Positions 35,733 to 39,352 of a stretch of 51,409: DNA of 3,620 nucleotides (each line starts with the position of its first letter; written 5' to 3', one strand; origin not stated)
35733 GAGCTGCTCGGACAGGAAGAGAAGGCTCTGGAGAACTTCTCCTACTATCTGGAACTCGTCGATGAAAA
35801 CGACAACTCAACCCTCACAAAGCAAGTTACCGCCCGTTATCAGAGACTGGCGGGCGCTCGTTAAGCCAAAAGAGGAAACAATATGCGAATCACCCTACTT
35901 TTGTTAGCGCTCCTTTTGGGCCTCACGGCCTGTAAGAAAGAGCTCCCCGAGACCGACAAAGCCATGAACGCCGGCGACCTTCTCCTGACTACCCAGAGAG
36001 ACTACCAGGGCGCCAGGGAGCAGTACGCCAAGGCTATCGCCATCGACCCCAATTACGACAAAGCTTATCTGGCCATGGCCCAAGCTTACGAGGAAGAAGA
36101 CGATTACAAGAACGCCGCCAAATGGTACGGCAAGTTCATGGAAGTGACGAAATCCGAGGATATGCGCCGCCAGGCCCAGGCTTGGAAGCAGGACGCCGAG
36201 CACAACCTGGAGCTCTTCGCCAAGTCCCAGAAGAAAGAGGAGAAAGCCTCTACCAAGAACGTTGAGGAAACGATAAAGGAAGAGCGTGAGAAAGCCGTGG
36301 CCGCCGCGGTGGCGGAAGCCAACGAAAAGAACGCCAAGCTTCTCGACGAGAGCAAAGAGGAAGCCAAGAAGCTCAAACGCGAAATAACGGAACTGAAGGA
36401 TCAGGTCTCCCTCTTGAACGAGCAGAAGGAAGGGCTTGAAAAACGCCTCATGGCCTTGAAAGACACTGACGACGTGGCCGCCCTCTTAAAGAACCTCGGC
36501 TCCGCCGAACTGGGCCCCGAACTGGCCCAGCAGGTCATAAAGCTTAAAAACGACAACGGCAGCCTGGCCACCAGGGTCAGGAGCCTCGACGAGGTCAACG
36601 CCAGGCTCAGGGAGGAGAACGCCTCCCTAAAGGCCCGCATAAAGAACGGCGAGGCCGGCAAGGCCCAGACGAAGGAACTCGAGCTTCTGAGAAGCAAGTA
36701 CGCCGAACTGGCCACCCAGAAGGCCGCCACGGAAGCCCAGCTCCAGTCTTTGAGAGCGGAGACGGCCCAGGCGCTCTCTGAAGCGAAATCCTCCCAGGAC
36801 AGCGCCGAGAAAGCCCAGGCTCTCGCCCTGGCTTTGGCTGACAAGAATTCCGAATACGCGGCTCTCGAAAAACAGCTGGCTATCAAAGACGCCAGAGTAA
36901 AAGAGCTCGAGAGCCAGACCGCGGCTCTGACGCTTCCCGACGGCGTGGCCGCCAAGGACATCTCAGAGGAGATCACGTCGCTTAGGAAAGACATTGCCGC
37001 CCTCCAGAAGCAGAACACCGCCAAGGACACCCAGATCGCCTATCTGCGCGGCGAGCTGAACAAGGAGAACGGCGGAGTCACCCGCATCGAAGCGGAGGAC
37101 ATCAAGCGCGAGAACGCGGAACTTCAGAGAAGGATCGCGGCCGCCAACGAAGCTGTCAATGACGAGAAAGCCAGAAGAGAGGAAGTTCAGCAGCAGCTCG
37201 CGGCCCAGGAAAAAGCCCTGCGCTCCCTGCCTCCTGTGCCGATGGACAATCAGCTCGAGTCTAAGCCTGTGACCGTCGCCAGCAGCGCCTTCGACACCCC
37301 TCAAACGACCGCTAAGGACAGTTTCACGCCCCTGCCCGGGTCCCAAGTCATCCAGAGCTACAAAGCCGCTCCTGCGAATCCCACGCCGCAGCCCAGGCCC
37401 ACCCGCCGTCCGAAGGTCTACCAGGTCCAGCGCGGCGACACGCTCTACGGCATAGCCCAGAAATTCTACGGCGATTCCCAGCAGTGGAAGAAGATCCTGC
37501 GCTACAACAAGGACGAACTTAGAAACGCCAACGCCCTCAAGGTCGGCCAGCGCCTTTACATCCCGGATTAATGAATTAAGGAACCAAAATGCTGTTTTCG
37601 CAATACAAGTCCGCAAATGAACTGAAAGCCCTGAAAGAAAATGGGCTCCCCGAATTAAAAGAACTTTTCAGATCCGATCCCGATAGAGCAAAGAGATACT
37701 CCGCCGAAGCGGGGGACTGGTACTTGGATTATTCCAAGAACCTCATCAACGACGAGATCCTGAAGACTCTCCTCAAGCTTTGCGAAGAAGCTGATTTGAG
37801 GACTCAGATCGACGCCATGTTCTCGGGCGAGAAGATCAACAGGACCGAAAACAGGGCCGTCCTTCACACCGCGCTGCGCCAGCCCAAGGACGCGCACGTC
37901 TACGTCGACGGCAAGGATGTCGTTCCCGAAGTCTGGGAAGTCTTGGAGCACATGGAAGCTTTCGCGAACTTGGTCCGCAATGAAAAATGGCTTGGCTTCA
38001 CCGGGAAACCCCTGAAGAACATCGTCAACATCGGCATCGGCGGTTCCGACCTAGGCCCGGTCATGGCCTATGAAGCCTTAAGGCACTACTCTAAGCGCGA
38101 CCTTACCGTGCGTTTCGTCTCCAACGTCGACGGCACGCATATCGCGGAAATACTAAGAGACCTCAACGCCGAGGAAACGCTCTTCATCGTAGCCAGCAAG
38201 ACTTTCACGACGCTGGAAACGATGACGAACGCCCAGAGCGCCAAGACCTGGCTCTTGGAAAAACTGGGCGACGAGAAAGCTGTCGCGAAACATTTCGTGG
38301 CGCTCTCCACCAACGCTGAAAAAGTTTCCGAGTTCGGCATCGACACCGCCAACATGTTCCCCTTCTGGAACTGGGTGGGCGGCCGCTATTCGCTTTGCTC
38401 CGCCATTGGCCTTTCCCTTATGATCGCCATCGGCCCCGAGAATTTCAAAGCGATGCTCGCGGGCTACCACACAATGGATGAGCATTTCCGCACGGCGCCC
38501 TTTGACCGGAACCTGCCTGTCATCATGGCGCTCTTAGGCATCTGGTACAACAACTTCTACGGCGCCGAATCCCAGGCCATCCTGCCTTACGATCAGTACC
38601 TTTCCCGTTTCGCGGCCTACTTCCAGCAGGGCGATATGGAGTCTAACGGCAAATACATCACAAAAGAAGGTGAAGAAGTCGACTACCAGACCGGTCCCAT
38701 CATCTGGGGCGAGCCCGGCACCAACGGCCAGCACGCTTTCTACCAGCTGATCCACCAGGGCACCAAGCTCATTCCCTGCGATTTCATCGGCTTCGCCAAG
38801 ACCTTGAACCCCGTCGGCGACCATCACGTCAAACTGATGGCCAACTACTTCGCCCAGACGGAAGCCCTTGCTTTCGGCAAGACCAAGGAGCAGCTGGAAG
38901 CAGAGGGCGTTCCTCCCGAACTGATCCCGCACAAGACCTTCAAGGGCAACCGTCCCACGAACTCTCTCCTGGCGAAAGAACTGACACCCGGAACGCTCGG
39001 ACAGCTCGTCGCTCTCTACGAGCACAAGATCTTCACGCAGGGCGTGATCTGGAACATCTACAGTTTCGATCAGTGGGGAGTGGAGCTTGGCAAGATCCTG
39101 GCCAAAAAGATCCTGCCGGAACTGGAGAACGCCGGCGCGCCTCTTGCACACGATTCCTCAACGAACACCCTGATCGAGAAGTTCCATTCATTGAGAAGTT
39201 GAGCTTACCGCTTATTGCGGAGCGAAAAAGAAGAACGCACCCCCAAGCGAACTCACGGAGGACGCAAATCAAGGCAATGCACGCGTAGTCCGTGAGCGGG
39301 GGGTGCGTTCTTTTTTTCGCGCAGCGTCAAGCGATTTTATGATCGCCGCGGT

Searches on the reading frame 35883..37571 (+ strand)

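Call 10: search_protein_families(library=ncbifam, proteins=[window:35883-37571:+])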
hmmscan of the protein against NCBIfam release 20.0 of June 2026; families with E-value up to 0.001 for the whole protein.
window:35883-37571:+ (562 aa): 3 families
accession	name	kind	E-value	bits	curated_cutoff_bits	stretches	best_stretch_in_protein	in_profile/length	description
NF008399.0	PRK11198.1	equivalog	3.1e-09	37.4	134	1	455-562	46-147/149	peptidoglycan-binding protein LysM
NF040959.1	MamA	equivalog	1.4e-05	24.7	200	1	35-88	149-202/204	magnetosome protein MamA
NF047755.1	LIC_10271_M23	exception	0.00015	21.5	180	1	507-560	21-69/207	LIC_10271 family cell wall hydrolase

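Call 11: search_protein_families(library=pfam, proteins=[window:35883-37571:+])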
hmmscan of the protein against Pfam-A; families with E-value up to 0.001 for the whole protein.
window:35883-37571:+ (562 aa): 5 families
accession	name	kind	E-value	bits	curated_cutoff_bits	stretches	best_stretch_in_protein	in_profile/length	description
PF01476.26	LysM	-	5.4e-11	42.7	20.9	1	513-561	1-43/43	LysM domain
PF14559.12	TPR_19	-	1.2e-05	26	25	1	37-80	3-46/68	Tetratricopeptide repeat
PF13414.12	TPR_11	-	1.5e-05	25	26.8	1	40-71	9-40/42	TPR repeat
PF07719.23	TPR_2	-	0.00013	22.3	27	0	38-58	14-34/34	Tetratricopeptide repeat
PF13431.12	TPR_17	-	0.00047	20.7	24.4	0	48-77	2-31/34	Tetratricopeptide repeat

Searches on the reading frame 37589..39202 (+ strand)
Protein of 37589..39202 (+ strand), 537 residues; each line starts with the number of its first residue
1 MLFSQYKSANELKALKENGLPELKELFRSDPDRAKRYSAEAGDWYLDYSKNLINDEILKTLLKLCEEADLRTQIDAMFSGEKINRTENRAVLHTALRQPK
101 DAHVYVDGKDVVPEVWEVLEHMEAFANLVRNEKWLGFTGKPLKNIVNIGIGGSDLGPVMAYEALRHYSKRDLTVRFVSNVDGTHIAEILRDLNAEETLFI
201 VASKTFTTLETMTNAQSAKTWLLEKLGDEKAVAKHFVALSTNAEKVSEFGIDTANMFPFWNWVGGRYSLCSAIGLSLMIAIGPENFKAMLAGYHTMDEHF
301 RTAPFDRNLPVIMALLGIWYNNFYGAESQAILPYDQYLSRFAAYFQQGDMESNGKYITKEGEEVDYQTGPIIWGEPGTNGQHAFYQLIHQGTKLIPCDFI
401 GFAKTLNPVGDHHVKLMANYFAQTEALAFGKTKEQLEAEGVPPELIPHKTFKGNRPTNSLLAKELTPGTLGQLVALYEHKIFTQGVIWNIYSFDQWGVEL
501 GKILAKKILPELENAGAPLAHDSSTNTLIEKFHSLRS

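Call 10: search_protein_families(library=ncbifam, proteins=[window:37589-39202:+])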
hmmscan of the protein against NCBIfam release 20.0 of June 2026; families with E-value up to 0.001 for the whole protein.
window:37589-39202:+ (537 aa): 7 families
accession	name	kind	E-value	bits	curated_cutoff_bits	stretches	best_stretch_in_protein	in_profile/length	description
NF001211.0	PRK00179.1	equivalog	9e-252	836.3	492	1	10-534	13-541/544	glucose-6-phosphate isomerase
NF010695.0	PRK14095.1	equivalog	9.9e-140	466.6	703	1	3-517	7-518/536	glucose-6-phosphate isomerase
NF010696.0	PRK14096.1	equivalog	1.5e-58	198.6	671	1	39-524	17-477/528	glucose-6-phosphate isomerase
NF003016.0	PRK03868.1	equivalog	5.8e-36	124.2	487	1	140-509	56-407/410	glucose-6-phosphate isomerase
NF010697.0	PRK14097.1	equivalog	2e-24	86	443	1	143-503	74-426/448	glucose-6-phosphate isomerase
NF007080.0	PRK09533.1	equivalog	4.8e-18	64.4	712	1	100-355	422-666/949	bifunctional transaldolase/phosoglucose isomerase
NF040629.1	PGI_Meth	equivalog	3.5e-17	62.7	350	1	137-502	58-392/396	glucose-6-phosphate isomerase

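Call 11: search_protein_families(library=pfam, proteins=[window:37589-39202:+])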
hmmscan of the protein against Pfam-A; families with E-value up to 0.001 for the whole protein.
window:37589-39202:+ (537 aa): 1 family
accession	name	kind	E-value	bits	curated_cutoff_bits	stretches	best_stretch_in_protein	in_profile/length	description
PF00342.24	PGI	-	8.7e-236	783.6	22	1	47-529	1-486/486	Phosphoglucose isomerase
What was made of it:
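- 37589..39202 (+): pgi, convergent with hydE. Its 3' end is followed by copy A. Calls 10, 11.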

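Call 71: find_homologous_proteins(query=window:37589-39202:+, max_evalue=1e-150)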
Query window:37589-39202:+ (537 aa): 8000 proteins with E <= 1e-150 among 8000 candidates; the best 120 are listed.
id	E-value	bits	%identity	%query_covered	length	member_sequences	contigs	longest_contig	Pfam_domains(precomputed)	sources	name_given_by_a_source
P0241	0.0e+0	1180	95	100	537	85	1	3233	PF00342.25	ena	-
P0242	0.0e+0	1100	89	100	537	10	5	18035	PF00342.25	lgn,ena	-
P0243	4.7e-293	990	79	100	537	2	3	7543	PF00342.25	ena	-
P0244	3.9e-265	898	74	96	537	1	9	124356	PF00342.25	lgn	-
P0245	1.6e-264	896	76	95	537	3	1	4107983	PF00342.25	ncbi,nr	ncbi:glucose-6-phosphate isomerase [Verrucomicrobia bacterium S94]|nr:glucose-6-phosphate isomerase 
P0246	3.1e-262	889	75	95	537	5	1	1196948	PF00342.25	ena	-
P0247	8.6e-262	887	75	95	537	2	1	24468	PF00342.25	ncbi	-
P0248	9.1e-262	887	75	96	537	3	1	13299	PF00342.25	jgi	jgi:glucose-6-phosphate isomerase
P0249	2.1e-261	886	75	95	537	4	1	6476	PF00342.25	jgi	jgi:glucose-6-phosphate isomerase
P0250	2.4e-261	886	74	95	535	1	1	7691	PF00342.25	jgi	jgi:glucose-6-phosphate isomerase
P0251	2.6e-261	886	73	98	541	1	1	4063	PF00342.25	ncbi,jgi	jgi:glucose-6-phosphate isomerase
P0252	3.0e-261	885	72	99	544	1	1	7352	PF00342.25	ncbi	-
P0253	3.6e-261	885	72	98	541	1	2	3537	PF00342.25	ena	-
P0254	6.1e-261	884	72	98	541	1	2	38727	PF00342.25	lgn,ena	-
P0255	9.3e-261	884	72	98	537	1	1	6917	PF00342.25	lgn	-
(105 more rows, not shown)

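Call 72: find_encoding_contigs(protein=P0243, flank=8000, max_places=3)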
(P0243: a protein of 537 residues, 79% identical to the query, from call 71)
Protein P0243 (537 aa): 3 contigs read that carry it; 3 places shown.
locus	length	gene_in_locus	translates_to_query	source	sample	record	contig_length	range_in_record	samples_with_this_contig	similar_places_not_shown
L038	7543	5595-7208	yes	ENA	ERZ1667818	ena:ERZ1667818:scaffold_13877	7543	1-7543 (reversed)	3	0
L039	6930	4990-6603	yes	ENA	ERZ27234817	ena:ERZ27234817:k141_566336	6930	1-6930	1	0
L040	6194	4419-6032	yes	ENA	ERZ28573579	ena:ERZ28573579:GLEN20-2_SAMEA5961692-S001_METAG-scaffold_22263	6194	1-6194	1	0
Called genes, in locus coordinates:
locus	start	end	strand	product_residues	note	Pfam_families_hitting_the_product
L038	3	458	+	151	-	?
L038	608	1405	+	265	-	PF03054:tRNA_Me_trans, PF20259:tRNA_Me_trans_M, PF20258:tRNA_Me_trans_C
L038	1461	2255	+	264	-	PF02548:Pantoate_transf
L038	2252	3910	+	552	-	PF13424:TPR_12 (faint), PF07719:TPR_2 (faint), PF13174:TPR_6 (faint), PF13371:TPR_9 (faint), PF13428:TPR_14 (faint), PF23914:TPR_CcmH_CycH (weak), PF12895:ANAPC3 (weak), PF14559:TPR_19 (weak), +8 more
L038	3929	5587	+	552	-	PF07719:TPR_2 (faint), PF13414:TPR_11 (weak), PF14559:TPR_19 (weak), PF01476:LysM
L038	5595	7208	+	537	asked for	PF00342:PGI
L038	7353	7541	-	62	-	?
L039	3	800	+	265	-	PF03054:tRNA_Me_trans, PF20259:tRNA_Me_trans_M, PF20258:tRNA_Me_trans_C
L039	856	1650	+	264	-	PF02548:Pantoate_transf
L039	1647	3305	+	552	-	PF13424:TPR_12 (faint), PF07719:TPR_2 (faint), PF13174:TPR_6 (faint), PF13371:TPR_9 (faint), PF13428:TPR_14 (faint), PF13432:TPR_16 (faint), PF23914:TPR_CcmH_CycH (faint), PF12895:ANAPC3 (weak), +8 more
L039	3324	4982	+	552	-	PF07719:TPR_2 (faint), PF13414:TPR_11 (weak), PF14559:TPR_19 (weak), PF01476:LysM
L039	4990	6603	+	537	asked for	PF00342:PGI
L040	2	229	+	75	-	?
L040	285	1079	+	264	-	PF02548:Pantoate_transf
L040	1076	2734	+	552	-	PF13424:TPR_12 (faint), PF07719:TPR_2 (faint), PF13174:TPR_6 (faint), PF13371:TPR_9 (faint), PF13428:TPR_14 (faint), PF13432:TPR_16 (faint), PF23914:TPR_CcmH_CycH (faint), PF12895:ANAPC3 (weak), +8 more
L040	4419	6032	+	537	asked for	PF00342:PGI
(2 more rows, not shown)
